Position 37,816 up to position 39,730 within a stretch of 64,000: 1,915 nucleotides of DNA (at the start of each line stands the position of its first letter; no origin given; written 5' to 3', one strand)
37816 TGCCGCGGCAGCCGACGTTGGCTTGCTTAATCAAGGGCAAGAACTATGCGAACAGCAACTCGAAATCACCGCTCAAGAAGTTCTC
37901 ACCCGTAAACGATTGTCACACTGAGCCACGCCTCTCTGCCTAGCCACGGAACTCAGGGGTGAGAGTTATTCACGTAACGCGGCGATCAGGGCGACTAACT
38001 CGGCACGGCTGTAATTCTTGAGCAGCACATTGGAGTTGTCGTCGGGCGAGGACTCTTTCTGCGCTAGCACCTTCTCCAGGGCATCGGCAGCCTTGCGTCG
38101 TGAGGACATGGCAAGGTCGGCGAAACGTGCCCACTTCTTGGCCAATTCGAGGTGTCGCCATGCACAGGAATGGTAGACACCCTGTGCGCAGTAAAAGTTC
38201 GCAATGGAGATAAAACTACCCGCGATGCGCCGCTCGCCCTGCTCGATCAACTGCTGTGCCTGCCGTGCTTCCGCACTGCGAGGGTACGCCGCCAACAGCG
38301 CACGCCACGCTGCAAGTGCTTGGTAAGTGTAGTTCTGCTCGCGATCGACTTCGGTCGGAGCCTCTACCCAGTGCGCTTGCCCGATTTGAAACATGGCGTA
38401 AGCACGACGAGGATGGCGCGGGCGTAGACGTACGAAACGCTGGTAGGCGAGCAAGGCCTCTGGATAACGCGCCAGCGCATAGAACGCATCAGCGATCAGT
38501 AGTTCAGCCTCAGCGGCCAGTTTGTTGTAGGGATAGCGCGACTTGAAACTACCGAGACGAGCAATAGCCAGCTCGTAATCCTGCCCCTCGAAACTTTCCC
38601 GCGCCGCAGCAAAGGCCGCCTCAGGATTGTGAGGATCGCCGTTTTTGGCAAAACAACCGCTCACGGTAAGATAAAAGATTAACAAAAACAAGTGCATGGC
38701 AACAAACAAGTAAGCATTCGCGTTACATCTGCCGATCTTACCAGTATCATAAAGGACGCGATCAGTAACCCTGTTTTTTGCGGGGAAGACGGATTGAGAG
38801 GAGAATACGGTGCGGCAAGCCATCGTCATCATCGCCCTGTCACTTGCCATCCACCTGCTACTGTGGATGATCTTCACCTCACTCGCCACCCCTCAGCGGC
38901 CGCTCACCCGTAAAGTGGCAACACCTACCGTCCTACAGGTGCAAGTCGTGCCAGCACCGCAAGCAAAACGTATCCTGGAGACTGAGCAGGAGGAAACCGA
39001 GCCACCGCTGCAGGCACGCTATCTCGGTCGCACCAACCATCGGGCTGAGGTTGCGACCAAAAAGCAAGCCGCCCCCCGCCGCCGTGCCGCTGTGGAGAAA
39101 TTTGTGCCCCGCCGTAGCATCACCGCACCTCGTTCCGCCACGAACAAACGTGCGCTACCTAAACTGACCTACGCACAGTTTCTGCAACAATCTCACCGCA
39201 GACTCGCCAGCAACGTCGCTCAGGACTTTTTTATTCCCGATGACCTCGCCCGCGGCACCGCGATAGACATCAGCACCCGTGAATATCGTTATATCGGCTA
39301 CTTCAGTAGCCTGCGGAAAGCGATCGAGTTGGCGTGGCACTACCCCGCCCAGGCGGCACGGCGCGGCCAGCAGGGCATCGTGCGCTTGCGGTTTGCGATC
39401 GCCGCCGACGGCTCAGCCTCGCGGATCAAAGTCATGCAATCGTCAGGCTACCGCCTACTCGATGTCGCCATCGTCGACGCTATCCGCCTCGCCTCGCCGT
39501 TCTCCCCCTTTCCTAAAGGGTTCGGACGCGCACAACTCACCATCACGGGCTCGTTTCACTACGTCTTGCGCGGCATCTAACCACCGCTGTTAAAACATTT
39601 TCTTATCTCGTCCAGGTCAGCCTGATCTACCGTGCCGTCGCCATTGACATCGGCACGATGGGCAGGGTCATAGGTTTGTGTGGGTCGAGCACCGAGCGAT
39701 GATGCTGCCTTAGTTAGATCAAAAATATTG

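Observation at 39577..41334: Secreted lipoprotein with dockerin-like Ca-binding tandem at the C-terminus and two copies of a novel Cys-containing domain shared with two other loci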

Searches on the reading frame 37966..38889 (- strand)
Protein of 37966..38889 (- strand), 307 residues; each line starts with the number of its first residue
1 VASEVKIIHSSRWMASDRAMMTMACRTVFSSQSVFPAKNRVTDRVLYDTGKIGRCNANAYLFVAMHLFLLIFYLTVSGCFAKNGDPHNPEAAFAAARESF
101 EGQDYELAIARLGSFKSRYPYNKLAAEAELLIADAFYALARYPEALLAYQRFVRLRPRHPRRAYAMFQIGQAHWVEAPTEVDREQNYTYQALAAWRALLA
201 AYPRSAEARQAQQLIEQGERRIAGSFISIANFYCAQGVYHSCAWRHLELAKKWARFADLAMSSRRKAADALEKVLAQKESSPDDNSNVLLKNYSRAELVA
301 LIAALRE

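Call 20: search_protein_families(library=pfam, proteins=[window:37966-38889:-], max_evalue=0.001)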
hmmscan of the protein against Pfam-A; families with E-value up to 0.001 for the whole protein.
window:37966-38889:- (307 aa): 4 families
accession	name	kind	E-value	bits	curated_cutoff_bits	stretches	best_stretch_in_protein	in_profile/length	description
PF13525.12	YfiO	-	1.3e-22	81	25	1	88-255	4-173/203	Outer membrane lipoprotein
PF13512.12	TPR_18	-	8.4e-13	49.2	21.9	1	85-213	5-143/145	Tetratricopeptide repeat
PF13174.12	TPR_6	-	3e-05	24.8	26.3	0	127-157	1-31/33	Tetratricopeptide repeat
PF13432.12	TPR_16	-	0.00046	21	32.7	0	130-174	1-42/65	Tetratricopeptide repeat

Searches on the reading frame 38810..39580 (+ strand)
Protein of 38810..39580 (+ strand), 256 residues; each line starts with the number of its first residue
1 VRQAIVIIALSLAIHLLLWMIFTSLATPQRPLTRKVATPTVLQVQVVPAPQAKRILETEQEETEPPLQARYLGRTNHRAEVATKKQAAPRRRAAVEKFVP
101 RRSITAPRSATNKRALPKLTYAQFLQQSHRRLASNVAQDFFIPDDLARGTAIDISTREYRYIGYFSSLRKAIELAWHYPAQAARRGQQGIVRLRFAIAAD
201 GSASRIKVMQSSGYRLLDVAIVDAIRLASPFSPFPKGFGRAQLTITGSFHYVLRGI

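Call 20: search_protein_families(library=pfam, proteins=[window:38810-39580:+], max_evalue=0.001)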
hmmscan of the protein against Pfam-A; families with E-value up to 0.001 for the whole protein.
window:38810-39580:+ (256 aa): 2 families
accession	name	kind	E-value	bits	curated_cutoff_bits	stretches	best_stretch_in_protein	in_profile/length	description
PF03544.19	TonB_C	-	3e-16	60.1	24.6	1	177-253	4-79/79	Gram-negative bacterial TonB protein C-terminal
PF13103.11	TonB_2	-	1.9e-08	34.8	22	1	163-245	3-81/85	TonB C terminal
